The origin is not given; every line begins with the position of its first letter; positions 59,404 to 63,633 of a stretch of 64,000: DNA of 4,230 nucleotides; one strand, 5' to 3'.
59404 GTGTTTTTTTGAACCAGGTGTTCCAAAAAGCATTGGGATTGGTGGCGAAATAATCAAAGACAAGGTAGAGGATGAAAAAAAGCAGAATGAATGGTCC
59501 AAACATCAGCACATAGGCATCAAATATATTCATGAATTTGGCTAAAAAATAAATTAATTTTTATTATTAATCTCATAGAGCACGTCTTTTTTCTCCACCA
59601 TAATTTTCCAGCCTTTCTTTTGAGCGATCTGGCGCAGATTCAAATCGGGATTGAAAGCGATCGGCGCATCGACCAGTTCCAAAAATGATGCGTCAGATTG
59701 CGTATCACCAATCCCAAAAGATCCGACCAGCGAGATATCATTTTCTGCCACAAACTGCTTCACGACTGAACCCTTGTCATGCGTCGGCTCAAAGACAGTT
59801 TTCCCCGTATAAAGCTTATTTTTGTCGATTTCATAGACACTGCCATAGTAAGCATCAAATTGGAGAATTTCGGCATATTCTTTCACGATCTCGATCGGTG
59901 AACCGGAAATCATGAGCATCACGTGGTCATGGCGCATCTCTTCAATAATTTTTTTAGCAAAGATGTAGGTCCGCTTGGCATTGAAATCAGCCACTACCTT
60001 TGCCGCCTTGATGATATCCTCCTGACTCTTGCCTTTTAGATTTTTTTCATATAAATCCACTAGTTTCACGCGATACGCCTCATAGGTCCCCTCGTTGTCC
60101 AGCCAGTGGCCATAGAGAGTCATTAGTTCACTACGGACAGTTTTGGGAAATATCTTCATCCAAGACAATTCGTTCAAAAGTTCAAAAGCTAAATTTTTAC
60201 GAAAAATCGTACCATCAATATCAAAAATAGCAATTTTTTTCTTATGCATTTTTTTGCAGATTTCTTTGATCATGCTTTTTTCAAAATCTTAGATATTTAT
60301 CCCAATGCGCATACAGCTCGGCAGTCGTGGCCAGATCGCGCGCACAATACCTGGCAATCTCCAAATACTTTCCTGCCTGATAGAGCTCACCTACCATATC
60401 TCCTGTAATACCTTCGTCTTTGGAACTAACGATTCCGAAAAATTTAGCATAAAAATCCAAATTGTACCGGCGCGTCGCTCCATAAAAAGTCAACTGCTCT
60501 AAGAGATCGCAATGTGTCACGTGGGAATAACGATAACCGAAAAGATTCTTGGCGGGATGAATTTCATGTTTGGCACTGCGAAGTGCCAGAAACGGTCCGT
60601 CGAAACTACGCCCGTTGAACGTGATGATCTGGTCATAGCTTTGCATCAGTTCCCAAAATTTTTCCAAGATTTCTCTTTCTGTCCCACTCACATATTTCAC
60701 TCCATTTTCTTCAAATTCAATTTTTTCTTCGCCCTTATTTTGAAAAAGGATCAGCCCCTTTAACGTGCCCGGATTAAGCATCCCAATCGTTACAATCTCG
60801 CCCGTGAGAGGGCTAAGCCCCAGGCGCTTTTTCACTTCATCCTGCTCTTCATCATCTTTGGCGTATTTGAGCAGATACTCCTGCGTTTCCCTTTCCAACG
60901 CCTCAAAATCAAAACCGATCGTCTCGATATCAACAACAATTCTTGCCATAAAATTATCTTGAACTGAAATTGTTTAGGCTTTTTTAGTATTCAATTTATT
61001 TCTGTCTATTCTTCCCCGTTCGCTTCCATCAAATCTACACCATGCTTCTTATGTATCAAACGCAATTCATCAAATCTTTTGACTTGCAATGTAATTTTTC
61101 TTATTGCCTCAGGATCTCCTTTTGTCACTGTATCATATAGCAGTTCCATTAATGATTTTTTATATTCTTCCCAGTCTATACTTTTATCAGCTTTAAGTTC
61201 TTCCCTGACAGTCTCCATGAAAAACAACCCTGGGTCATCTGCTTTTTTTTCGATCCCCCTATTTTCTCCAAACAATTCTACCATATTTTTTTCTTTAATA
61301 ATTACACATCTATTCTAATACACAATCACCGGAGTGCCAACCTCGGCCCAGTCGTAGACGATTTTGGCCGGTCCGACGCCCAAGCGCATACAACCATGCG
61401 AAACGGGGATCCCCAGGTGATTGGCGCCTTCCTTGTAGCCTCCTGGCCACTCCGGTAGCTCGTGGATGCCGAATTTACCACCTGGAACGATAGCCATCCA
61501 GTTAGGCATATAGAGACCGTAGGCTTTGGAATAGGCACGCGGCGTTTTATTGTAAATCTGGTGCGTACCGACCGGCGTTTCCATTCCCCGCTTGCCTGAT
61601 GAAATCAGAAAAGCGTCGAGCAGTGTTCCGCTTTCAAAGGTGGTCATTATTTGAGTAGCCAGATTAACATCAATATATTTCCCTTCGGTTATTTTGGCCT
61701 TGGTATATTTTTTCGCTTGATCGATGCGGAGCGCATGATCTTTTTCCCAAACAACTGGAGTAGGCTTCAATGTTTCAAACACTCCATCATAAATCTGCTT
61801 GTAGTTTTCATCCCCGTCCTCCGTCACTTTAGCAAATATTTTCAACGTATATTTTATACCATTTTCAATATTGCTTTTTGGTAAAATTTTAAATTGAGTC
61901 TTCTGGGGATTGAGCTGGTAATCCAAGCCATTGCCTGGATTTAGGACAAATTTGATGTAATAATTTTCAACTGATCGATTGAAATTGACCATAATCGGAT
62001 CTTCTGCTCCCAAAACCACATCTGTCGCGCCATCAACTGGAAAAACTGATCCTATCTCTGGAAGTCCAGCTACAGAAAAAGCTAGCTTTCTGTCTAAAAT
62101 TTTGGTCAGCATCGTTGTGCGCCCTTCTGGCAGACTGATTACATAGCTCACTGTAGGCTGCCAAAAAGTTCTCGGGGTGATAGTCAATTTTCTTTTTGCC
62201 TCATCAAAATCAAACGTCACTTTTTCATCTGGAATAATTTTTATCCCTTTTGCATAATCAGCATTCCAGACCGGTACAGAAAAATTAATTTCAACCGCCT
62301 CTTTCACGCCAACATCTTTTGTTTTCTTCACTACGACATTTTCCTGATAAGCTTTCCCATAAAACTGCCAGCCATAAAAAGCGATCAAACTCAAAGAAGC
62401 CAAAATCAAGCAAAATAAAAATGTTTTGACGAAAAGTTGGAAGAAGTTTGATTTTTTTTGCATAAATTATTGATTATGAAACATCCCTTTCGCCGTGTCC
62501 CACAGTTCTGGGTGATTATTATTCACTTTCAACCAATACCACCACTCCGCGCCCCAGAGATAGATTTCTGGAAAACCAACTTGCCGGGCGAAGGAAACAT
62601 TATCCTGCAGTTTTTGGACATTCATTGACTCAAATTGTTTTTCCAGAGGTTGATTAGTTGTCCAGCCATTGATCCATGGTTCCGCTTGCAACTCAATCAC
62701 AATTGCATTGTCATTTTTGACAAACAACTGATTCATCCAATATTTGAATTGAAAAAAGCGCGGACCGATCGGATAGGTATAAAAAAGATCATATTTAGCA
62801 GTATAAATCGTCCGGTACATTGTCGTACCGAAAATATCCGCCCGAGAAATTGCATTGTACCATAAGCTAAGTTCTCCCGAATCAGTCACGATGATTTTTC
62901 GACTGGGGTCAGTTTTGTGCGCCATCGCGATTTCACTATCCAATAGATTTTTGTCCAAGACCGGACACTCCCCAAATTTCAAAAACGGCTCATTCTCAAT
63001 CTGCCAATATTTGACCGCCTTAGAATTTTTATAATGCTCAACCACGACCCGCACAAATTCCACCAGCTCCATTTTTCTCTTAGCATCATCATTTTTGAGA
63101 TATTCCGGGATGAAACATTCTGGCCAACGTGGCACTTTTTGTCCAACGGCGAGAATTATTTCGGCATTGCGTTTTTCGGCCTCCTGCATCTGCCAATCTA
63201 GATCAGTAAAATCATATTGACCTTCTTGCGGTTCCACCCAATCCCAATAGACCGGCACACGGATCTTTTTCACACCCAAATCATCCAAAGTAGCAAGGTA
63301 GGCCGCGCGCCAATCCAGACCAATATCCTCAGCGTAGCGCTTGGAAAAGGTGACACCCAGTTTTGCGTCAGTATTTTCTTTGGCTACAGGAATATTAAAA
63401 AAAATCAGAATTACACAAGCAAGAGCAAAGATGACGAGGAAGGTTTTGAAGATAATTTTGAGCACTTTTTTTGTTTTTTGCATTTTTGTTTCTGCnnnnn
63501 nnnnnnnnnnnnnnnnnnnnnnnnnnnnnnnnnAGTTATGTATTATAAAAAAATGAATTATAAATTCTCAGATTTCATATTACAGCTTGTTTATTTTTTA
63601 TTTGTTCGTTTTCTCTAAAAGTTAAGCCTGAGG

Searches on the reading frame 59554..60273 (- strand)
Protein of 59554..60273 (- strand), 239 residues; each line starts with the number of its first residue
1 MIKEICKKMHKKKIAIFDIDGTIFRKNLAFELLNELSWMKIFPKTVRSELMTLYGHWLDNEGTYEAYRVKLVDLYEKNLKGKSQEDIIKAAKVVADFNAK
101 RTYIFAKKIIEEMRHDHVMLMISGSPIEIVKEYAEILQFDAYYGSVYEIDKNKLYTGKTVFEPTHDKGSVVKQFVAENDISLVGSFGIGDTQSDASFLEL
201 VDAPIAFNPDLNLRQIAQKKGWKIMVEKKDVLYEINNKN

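Call 61: search_protein_families(library=pfam, proteins=[window:59554-60273:-], max_evalue=0.001)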
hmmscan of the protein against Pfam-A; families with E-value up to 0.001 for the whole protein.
window:59554-60273:- (239 aa): 1 family
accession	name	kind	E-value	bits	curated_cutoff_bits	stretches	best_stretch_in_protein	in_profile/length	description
PF12710.13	HAD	-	2.5e-15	57.8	27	1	15-199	1-189/189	haloacid dehalogenase-like hydrolase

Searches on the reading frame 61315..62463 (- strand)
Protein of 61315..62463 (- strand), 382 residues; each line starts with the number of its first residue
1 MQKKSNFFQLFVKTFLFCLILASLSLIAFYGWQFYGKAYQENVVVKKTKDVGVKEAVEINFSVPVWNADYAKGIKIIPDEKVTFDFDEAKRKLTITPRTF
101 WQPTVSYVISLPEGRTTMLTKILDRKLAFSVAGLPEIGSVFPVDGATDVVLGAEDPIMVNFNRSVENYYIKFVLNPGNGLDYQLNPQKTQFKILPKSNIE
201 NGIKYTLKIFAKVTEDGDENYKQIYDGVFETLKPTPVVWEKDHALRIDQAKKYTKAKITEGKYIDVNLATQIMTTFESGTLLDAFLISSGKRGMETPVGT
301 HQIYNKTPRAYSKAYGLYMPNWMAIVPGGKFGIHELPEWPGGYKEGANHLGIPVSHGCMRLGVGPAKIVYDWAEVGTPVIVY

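Call 61: search_protein_families(library=pfam, proteins=[window:61315-62463:-], max_evalue=0.001)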
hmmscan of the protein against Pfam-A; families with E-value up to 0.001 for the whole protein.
window:61315-62463:- (382 aa): 2 families
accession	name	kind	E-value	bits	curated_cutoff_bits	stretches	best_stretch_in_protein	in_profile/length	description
PF03734.19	YkuD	-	7.9e-18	65.9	23.4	1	262-381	2-146/146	L,D-transpeptidase catalytic domain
PF13205.12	Big_5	-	3.3e-12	47.5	23.6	2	135-231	5-105/105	Bacterial Ig-like domain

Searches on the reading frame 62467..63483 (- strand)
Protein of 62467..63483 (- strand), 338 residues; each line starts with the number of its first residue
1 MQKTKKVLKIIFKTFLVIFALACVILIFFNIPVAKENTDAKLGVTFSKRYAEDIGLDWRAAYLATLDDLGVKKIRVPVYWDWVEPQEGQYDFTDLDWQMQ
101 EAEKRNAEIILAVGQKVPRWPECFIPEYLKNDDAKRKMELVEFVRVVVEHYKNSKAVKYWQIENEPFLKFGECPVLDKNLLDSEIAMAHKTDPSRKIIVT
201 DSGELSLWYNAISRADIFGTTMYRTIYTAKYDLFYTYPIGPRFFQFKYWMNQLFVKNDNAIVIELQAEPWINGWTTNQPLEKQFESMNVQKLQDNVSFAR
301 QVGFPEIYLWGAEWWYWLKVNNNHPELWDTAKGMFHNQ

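Call 61: search_protein_families(library=pfam, proteins=[window:62467-63483:-], max_evalue=0.001)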
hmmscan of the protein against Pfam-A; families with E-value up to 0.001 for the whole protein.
window:62467-63483:- (338 aa): 3 families
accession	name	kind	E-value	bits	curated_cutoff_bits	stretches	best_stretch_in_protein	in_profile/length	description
PF02449.21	Glyco_hydro_42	-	4.6e-11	43.1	21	1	68-166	21-138/376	Beta-galactosidase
PF00150.24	Cellulase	-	1.1e-05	25.5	23.5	1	60-201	24-167/272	Cellulase (glycosyl hydrolase family 5)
PF00331.26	Glyco_hydro_10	-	0.00016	21.5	22.1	1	80-169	47-132/311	Glycosyl hydrolase family 10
